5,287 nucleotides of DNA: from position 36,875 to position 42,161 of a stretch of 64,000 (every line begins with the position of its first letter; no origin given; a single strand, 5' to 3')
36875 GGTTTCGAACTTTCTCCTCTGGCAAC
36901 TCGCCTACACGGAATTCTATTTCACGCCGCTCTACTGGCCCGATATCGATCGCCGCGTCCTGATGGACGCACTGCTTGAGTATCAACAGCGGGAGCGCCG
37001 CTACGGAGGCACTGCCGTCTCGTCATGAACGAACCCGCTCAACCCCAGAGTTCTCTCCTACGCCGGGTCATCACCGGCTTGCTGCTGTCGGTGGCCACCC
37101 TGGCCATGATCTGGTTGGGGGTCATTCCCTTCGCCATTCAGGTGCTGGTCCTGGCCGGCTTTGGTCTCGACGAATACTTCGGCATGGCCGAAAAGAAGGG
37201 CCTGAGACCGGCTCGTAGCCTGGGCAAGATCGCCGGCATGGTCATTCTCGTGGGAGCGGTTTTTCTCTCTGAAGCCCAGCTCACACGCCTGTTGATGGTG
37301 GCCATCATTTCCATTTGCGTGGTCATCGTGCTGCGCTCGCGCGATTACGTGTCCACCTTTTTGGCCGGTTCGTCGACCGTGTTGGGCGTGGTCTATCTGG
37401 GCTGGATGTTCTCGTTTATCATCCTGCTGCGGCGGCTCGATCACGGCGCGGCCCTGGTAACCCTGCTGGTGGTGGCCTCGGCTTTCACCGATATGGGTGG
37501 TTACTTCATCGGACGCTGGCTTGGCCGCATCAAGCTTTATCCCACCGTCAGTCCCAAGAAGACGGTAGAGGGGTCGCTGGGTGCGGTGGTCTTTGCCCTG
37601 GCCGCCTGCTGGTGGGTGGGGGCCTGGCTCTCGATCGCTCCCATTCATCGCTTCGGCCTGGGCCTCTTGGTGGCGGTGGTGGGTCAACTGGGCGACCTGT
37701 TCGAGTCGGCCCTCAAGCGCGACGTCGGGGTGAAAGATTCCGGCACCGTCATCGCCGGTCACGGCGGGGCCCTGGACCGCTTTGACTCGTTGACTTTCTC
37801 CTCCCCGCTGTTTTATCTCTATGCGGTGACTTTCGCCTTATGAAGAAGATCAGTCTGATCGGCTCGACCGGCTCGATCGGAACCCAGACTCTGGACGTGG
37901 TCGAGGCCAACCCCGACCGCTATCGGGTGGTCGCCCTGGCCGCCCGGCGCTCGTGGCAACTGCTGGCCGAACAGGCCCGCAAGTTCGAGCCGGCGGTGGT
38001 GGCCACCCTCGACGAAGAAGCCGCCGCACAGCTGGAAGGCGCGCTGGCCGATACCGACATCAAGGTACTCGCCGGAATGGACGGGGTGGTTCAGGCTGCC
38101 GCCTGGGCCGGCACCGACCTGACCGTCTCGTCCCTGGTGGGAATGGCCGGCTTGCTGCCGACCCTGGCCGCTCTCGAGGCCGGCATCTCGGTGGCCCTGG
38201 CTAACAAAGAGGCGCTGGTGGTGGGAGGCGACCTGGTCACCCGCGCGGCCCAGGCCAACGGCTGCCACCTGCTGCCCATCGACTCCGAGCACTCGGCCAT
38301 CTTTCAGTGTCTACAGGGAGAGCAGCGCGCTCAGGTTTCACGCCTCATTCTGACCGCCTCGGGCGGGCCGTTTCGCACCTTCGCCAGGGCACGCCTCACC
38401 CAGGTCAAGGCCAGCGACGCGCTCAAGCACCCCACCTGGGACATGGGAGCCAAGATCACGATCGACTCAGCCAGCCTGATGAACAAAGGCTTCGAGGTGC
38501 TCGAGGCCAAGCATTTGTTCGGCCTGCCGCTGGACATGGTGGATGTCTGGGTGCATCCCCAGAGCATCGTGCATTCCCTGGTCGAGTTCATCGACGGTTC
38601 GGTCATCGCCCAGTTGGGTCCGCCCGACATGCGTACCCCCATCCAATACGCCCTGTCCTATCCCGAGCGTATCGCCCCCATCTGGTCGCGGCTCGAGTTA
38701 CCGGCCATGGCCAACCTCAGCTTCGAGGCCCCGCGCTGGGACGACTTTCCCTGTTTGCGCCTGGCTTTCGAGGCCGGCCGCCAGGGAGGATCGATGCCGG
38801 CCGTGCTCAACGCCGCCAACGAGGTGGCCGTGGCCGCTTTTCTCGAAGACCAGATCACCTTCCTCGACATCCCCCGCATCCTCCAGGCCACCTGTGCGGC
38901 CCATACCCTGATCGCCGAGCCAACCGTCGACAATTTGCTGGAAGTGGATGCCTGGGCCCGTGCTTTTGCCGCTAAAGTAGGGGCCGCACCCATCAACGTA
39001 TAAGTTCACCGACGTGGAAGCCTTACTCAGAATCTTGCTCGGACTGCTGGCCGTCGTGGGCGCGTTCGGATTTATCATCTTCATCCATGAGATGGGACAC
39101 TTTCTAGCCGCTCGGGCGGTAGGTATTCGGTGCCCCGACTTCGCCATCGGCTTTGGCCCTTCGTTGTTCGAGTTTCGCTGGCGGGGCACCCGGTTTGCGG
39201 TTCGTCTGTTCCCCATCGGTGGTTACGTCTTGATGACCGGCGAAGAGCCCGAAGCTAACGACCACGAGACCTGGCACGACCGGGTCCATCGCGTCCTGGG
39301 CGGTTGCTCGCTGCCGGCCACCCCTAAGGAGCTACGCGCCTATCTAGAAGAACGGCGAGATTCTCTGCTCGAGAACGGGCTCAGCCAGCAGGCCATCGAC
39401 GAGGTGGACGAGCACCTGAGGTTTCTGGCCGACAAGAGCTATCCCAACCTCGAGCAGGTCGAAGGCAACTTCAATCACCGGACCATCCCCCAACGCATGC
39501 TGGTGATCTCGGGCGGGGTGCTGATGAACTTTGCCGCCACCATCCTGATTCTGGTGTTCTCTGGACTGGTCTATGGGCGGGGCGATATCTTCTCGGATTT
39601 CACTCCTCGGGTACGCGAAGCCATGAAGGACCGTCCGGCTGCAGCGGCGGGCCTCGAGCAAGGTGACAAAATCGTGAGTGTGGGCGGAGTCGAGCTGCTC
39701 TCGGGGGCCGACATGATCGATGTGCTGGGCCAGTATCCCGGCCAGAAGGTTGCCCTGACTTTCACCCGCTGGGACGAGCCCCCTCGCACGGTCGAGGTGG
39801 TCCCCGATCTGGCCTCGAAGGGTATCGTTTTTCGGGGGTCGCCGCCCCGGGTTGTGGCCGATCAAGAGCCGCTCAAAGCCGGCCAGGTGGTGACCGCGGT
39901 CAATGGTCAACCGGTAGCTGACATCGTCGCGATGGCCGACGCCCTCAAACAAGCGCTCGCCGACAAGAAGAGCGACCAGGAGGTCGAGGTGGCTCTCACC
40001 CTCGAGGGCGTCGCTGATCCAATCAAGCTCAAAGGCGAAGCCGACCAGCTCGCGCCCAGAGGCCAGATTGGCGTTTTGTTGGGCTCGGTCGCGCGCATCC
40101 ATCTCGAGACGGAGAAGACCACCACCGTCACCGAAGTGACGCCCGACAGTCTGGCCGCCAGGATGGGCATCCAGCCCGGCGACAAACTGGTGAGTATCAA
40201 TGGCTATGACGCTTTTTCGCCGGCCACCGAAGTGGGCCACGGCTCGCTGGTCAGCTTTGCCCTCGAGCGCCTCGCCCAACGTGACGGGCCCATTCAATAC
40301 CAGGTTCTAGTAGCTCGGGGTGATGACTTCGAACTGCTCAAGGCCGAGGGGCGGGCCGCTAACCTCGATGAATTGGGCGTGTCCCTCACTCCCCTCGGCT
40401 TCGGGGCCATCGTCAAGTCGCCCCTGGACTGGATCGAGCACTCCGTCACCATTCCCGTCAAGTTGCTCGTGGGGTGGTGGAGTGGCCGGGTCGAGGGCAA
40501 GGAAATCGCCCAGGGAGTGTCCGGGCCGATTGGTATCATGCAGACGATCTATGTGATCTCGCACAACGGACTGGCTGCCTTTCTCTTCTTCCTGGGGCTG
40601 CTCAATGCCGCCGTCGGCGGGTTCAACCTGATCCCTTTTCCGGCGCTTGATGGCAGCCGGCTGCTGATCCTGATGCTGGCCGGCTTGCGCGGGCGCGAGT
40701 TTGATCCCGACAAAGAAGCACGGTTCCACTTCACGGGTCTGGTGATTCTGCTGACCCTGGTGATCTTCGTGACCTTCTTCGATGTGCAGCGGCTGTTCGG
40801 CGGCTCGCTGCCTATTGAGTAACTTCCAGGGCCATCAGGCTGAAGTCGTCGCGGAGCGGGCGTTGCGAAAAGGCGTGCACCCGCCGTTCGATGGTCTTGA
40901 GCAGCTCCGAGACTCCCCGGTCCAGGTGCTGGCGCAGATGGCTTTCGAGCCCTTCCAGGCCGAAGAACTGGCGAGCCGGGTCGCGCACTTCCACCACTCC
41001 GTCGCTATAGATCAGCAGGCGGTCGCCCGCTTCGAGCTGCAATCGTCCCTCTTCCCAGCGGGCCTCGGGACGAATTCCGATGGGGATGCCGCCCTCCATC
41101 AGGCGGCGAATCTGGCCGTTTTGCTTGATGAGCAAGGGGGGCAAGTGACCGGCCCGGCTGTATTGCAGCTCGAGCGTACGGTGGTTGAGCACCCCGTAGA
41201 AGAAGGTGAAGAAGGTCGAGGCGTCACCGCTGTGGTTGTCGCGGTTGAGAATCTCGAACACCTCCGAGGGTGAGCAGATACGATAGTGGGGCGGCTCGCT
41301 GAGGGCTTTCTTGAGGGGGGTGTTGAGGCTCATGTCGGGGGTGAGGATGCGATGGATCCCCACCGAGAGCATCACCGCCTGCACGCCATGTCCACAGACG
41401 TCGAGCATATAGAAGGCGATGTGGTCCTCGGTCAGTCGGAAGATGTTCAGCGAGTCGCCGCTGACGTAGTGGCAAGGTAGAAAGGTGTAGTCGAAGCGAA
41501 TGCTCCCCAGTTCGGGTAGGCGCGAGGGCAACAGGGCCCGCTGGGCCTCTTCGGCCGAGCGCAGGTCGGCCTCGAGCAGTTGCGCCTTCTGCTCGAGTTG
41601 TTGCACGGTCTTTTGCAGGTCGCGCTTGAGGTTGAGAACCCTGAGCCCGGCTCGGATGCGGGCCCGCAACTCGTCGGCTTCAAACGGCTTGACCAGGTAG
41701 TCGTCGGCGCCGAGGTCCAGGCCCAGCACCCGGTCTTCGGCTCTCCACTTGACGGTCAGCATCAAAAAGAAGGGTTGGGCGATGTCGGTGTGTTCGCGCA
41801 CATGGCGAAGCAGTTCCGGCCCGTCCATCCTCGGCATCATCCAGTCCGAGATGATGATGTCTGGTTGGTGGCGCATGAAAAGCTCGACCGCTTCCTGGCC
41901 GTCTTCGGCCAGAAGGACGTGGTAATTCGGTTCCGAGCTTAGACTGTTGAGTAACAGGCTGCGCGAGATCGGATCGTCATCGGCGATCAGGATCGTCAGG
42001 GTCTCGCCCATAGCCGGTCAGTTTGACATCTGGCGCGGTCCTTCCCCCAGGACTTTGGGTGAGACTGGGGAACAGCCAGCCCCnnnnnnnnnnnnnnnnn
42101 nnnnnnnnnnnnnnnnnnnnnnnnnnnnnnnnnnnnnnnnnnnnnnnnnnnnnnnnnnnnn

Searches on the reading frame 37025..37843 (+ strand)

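Call 63: search_protein_families(library=pfam, proteins=[window:37025-37843:+], max_evalue=0.001)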
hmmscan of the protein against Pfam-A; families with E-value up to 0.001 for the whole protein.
window:37025-37843:+ (272 aa): 1 family
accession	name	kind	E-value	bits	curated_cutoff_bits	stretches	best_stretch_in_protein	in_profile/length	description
PF01148.25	CTP_transf_1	-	2e-55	188.9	24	1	13-269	2-263/264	Cytidylyltransferase family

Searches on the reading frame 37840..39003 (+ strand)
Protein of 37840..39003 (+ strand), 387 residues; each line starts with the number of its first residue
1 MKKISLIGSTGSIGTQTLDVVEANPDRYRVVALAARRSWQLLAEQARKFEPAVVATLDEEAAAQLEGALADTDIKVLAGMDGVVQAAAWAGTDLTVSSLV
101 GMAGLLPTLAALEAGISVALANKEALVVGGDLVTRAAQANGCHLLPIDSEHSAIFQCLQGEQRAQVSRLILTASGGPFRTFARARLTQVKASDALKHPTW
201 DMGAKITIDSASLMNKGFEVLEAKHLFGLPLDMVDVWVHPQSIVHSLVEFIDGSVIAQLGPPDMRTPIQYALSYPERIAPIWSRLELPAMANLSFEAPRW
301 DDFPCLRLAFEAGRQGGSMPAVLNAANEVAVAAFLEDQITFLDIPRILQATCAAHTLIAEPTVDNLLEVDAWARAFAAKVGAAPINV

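Call 63: search_protein_families(library=pfam, proteins=[window:37840-39003:+], max_evalue=0.001)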
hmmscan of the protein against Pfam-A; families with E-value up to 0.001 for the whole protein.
window:37840-39003:+ (387 aa): 4 families
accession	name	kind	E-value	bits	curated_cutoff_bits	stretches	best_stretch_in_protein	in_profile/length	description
PF13288.12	DXPR_C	-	3.2e-43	147.1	27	1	259-375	1-114/115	DXP reductoisomerase C-terminal domain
PF02670.22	DXP_reductoisom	-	3.9e-41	141.2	21.7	1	4-130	1-129/129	1-deoxy-D-xylulose 5-phosphate reductoisomerase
PF08436.17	DXP_redisom_C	-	2.7e-39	133.6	26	1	144-227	1-84/84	1-deoxy-D-xylulose 5-phosphate reductoisomerase C-terminal domain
PF03447.22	NAD_binding_3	-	7.3e-06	27.1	24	0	11-64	3-55/116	Homoserine dehydrogenase, NAD binding domain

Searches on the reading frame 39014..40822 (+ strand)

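Call 63: search_protein_families(library=pfam, proteins=[window:39014-40822:+], max_evalue=0.001)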
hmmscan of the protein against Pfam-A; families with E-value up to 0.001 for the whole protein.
window:39014-40822:+ (602 aa): 6 families
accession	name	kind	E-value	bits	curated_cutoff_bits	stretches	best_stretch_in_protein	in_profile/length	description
PF02163.28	Peptidase_M50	-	2.8e-46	158.1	27.2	1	15-582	3-221/221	Peptidase family M50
PF17820.7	PDZ_6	-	1.4e-22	79.6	27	2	371-397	1-27/54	PDZ domain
PF00595.29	PDZ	-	7.1e-17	62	23.2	1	350-399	10-56/81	PDZ domain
PF13180.12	PDZ_2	-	1.2e-14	54.7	27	1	200-260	16-76/80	PDZ domain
PF14685.13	PDZ_Tricorn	-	3.6e-06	27.3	25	0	209-262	33-88/88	Tricorn protease PDZ domain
PF21558.3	Pept_S41_N_bact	-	0.00019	21.7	27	0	375-399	9-33/87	Bacteroidetes, Peptidase, S41 family, N-terminal domain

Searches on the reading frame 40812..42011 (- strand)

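Call 63: search_protein_families(library=pfam, proteins=[window:40812-42011:-], max_evalue=0.001)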
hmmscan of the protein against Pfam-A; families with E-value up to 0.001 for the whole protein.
window:40812-42011:- (399 aa): 2 families
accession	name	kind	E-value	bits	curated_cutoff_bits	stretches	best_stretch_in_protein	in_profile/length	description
PF07228.17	SpoIIE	-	1.3e-41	143.1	25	1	195-397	2-191/192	Stage II sporulation protein E (SpoIIE)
PF00072.30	Response_reg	-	8.3e-27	94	30.2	1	7-120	1-111/111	Response regulator receiver domain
